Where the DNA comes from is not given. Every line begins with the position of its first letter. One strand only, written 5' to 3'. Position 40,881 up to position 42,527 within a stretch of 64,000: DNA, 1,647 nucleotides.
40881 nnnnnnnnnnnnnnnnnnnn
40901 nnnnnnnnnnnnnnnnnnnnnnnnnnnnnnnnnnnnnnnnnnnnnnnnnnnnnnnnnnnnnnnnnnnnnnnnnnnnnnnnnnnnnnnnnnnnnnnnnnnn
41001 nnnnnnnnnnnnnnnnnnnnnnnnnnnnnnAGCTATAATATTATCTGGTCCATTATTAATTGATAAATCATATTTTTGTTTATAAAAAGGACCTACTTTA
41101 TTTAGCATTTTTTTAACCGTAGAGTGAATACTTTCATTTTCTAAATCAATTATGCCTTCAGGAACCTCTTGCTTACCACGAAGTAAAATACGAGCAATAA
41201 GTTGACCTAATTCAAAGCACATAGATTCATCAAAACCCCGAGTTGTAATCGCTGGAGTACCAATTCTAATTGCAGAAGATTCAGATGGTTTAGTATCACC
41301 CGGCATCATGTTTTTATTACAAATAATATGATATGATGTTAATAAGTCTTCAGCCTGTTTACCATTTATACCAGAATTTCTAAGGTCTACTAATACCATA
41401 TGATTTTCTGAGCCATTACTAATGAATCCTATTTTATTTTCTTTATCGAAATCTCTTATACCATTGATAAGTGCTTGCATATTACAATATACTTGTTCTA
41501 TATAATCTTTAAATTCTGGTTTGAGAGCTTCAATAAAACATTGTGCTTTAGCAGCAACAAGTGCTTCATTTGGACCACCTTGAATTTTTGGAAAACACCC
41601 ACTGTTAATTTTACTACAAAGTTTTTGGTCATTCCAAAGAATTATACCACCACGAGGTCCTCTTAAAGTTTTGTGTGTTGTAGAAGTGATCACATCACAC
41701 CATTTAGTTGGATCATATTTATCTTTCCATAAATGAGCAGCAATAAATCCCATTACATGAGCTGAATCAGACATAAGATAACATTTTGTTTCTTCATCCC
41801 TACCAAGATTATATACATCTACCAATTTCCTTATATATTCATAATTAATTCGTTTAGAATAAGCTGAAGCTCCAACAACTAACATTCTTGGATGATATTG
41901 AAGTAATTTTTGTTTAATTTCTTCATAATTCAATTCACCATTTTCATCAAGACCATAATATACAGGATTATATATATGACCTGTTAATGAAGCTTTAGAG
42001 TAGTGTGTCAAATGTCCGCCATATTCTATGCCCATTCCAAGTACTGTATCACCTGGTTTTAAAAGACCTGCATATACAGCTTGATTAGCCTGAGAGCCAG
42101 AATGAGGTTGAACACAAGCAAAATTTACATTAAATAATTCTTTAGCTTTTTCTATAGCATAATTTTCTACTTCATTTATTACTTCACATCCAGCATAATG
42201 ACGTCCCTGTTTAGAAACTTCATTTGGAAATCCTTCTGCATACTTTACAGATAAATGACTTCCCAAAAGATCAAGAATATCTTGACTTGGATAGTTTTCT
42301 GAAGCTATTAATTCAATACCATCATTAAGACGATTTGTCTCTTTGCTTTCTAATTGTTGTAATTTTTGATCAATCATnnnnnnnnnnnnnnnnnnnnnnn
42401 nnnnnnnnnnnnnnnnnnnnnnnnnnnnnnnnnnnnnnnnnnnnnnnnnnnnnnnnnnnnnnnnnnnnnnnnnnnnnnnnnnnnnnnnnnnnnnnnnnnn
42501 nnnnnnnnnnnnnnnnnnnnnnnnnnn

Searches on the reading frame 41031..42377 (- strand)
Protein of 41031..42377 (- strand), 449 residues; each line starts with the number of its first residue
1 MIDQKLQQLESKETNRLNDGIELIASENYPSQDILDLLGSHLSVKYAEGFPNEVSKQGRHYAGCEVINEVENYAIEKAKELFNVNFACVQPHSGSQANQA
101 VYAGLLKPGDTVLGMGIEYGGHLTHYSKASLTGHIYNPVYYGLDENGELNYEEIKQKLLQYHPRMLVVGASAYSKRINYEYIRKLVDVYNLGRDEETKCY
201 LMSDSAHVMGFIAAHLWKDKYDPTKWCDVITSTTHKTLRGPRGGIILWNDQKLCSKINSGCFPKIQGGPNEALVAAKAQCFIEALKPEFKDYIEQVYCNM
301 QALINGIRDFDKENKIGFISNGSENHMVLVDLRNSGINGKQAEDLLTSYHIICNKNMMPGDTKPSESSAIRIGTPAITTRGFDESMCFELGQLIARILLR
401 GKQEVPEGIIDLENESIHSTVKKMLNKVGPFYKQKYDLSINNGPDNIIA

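Call 40: find_homologous_proteins(query=window:41031-42377:-, max_evalue=1e-30)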
Query window:41031-42377:- (449 aa): 8000 proteins with E <= 1e-30 among 8000 candidates; the best 120 are listed.
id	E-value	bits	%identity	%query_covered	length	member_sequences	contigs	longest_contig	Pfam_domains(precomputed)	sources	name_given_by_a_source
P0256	0.0e+0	1037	100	100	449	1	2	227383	PF00464.26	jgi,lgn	-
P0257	0.0e+0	1022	98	100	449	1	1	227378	PF00464.26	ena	-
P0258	3.9e-263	891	84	100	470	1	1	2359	PF00464.26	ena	-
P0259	6.6e-259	877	87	97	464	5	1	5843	PF00464.26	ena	-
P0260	1.2e-257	873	85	98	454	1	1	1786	PF00464.26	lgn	-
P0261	9.3e-257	870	86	97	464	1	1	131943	PF00464.26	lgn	-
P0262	2.1e-256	869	85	97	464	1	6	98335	PF00464.26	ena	-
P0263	2.1e-256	869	80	97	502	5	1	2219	PF00464.26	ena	-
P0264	2.2e-256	869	85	97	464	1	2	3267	PF00464.26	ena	-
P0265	4.5e-256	868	78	99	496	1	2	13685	PF00464.26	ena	-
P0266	1.8e-254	863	83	99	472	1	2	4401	PF00464.26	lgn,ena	-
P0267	1.1e-248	844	81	100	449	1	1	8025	PF00464.26,PF00155.28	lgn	-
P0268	4.5e-241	819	81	95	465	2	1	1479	PF00464.26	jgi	-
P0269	8.5e-240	814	80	97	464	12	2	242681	PF00464.26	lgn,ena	-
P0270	1.6e-239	813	81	97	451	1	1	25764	PF00464.26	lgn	-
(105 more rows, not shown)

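Call 78: search_protein_representatives(protein=window:41031-42377:-)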
Query: 449 residues. Proteins with E-value up to 0.001 (for the whole library): 11694; up to 1e-10: 5440; up to 1e-30: 1157. The best 150 are listed.
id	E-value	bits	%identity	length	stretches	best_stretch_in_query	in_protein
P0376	1.6e-167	574.4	61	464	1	3-436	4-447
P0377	1.4e-93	330.7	47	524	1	20-400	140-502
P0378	8.7e-93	328.1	47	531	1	10-397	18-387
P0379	1.2e-92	327.7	49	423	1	3-396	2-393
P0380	1.3e-88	314.4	47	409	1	3-398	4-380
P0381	2.6e-87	310.1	43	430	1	9-407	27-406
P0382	4.6e-87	309.2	44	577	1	8-398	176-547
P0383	1.5e-85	304.3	45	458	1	2-404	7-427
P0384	6.5e-85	302.2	44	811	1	4-401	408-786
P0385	1.8e-84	300.7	45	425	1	12-400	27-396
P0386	3.0e-82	293.4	45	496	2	2-252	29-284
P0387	3.1e-82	293.3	47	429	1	3-348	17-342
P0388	1.7e-81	290.9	42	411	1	9-399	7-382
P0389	2.5e-81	290.4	42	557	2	144-402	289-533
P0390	4.4e-81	289.6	46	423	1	13-396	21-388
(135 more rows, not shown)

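Call 79: list_cluster_members(proteins=[P0377, P0378, P0379, P0380, P0381, P0382, P0383, P0385, P0387, P0388])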
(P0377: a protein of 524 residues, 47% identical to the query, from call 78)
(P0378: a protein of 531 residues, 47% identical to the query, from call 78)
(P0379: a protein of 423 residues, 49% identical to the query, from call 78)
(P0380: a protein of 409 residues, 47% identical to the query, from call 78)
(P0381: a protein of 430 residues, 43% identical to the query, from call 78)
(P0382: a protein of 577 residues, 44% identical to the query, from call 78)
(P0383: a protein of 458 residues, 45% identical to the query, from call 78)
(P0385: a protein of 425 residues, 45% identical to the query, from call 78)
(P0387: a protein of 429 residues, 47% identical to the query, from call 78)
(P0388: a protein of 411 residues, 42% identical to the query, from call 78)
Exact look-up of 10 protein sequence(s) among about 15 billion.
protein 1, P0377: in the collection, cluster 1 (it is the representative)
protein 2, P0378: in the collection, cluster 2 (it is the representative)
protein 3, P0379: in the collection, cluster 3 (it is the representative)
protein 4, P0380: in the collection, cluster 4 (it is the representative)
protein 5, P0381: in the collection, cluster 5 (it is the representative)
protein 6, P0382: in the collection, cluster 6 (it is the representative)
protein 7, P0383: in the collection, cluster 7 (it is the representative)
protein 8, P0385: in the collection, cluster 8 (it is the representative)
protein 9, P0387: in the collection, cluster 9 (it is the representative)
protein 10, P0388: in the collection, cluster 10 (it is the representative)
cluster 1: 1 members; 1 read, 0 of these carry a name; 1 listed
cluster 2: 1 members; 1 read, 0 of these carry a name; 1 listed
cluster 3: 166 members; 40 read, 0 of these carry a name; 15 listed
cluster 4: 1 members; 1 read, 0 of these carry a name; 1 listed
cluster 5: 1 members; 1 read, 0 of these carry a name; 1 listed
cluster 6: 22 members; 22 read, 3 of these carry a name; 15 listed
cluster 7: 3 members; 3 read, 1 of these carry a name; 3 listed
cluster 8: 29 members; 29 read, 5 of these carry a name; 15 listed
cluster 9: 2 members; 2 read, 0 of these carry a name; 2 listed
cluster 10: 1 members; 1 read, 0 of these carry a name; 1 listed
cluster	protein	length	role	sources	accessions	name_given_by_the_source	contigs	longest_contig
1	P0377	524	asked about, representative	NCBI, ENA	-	-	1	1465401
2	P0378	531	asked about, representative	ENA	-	-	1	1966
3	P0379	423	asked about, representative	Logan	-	-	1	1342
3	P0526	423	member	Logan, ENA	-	-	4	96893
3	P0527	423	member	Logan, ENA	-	-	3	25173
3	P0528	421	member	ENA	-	-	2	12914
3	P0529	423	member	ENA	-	-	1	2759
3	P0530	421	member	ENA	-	-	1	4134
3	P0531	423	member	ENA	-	-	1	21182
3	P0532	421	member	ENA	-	-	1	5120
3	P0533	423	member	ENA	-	-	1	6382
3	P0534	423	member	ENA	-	-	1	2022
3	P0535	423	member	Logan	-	-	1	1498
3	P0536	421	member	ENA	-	-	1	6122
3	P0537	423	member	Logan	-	-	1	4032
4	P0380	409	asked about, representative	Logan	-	-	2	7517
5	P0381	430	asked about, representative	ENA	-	-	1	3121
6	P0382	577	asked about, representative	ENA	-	-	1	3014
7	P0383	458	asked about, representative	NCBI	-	-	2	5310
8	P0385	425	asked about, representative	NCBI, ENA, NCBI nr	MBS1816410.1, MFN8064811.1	MAG: serine hydroxymethyltransferase [Acidobacteria bacterium] | serine hydroxymethyltransferase [Acidobacteriota bacterium]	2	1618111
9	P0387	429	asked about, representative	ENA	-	-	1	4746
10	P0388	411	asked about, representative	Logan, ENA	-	-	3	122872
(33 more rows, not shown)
